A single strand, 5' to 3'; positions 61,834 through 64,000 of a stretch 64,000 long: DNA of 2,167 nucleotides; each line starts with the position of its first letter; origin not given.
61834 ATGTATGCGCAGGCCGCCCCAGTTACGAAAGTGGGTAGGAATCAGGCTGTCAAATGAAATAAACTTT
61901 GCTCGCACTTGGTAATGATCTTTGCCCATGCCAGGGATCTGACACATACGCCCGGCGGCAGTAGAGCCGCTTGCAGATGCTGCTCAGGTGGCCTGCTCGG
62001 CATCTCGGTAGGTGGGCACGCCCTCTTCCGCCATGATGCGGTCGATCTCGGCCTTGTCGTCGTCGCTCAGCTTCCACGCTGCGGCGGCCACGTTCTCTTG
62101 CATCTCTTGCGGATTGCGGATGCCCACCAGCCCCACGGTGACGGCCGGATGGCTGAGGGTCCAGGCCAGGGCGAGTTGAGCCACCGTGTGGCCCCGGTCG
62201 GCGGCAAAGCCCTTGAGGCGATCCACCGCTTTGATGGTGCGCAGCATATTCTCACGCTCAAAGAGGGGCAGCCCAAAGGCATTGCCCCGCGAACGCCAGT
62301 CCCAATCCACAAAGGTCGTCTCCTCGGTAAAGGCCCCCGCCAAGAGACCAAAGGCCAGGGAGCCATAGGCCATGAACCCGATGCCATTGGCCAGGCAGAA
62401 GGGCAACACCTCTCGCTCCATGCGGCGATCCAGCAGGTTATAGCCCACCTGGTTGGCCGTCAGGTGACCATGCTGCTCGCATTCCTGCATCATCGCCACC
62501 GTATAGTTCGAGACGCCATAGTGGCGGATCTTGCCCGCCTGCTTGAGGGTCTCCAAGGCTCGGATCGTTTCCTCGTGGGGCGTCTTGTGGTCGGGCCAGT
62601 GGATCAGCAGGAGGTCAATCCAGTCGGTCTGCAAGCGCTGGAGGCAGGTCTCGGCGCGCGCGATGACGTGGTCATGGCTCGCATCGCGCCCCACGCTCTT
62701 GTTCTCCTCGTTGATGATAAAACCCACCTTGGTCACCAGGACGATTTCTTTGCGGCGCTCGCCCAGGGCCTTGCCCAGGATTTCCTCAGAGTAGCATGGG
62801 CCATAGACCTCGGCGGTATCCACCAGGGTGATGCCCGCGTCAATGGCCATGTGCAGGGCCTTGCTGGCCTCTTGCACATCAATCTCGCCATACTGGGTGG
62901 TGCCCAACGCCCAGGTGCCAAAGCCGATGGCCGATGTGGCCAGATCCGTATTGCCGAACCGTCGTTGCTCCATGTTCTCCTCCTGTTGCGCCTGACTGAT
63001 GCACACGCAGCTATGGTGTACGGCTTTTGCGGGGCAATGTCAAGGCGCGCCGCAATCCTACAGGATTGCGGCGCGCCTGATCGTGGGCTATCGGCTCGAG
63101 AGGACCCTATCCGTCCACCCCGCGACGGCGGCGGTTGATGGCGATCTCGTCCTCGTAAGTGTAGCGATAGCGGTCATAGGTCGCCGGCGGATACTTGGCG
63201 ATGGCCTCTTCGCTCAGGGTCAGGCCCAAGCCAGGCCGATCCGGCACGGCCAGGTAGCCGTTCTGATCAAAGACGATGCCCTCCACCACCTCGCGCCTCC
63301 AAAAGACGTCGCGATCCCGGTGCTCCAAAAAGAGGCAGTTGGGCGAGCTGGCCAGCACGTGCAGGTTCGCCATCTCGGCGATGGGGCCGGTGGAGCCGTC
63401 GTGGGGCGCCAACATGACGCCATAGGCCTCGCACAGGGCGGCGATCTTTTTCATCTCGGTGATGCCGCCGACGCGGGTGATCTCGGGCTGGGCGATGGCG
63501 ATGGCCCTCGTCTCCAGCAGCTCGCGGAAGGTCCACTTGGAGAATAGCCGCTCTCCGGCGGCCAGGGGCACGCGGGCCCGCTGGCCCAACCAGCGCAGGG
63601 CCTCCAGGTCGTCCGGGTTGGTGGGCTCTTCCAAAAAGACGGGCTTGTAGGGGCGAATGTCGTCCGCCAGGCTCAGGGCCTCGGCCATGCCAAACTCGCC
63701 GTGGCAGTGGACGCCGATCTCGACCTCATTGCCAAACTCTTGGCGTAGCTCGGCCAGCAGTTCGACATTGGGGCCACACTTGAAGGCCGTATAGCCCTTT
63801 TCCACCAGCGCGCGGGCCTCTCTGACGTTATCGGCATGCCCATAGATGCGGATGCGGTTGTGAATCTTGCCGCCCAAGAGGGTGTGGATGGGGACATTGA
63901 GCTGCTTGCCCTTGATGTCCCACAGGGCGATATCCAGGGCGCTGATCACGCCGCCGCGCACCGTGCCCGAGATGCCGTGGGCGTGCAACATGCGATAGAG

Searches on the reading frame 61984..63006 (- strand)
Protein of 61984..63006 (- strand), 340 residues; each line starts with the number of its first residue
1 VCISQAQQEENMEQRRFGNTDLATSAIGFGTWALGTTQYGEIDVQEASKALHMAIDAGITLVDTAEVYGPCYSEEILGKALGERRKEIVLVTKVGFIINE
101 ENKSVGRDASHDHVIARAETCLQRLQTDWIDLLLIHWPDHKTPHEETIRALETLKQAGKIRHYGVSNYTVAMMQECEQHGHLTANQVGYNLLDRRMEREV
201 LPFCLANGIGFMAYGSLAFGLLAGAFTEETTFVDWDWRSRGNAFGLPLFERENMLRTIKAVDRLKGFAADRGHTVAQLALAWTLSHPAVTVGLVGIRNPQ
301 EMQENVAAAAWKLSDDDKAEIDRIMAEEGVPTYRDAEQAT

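Call 47: search_protein_families(library=pfam, proteins=[window:61984-63006:-], max_evalue=0.00001)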
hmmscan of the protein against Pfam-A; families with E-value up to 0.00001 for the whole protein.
window:61984-63006:- (340 aa): 1 family
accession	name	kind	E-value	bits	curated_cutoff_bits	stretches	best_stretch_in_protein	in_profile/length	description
PF00248.27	Aldo_ket_red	-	6.7e-81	272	24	1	27-324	2-289/291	Aldo/keto reductase family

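Call 65: find_encoding_contigs(protein=window:61984-62973:-, flank=10000, max_places=1)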
Protein window:61984-62973:- (329 aa): 20 contigs read that carry it; 1 place shown.
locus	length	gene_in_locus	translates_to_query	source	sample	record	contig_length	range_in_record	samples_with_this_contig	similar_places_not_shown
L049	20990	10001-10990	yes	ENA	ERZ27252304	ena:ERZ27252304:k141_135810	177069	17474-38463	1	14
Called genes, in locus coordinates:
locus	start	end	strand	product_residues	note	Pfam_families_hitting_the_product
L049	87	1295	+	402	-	PF00365:PFK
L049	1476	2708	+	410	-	PF07992:Pyr_redox_2, PF00070:Pyr_redox, PF14759:Reductase_C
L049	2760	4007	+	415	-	-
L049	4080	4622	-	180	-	PF17032:Zn_ribbon_15 (faint), PF12773:DZR (weak), PF13248:Zn_ribbon_3 (faint), PF24460:DUF7575 (faint), PF12773:DZR, PF13240:Zn_Ribbon_1 (weak)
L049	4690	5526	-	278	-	PF00106:adh_short, PF08659:KR (weak), PF13561:adh_short_C2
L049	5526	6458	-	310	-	PF24741:AlkZ-rel, PF06224:AlkZ-like (faint)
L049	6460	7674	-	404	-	PF00037:Fer4 (weak), PF12837:Fer4_6 (weak), PF12838:Fer4_7 (weak), PF13187:Fer4_9 (weak), PF13237:Fer4_10, PF14697:Fer4_21, PF01012:ETF, PF00766:ETF_alpha, +5 more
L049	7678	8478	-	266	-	PF01012:ETF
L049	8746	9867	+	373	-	PF02746:MR_MLE_N, PF13378:MR_MLE_C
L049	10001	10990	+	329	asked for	PF00248:Aldo_ket_red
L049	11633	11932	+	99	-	PF00076:RRM_1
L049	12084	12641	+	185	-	PF01035:DNA_binding_1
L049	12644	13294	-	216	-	PF13489:Methyltransf_23, PF05175:MTS (weak), PF13847:Methyltransf_31, PF08241:Methyltransf_11, PF08242:Methyltransf_12, PF13649:Methyltransf_25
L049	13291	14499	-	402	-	PF00144:Beta-lactamase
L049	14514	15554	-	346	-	PF08240:ADH_N, PF16912:Glu_dehyd_C, PF00070:Pyr_redox (faint), PF00107:ADH_zinc_N, PF13602:ADH_zinc_N_2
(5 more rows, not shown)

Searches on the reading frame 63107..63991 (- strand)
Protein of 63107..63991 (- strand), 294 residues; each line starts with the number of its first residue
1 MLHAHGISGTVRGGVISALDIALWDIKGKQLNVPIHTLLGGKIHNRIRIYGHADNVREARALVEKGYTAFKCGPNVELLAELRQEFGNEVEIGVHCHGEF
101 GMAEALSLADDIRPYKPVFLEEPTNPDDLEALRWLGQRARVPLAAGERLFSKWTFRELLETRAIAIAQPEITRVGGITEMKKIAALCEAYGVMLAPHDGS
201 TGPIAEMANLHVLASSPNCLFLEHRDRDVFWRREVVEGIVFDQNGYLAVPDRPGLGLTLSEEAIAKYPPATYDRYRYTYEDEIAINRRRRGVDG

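Call 47: search_protein_families(library=pfam, proteins=[window:63107-63991:-], max_evalue=0.00001)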
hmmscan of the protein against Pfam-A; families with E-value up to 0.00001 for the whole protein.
window:63107-63991:- (294 aa): 2 families
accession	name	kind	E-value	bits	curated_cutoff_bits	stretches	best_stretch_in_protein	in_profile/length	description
PF13378.12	MR_MLE_C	-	3.2e-59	200.7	29.4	1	56-263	3-219/219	Enolase C-terminal domain-like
PF02746.21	MR_MLE_N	-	1.5e-06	28.9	22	1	16-40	93-117/117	Mandelate racemase / muconate lactonizing enzyme, N-terminal domain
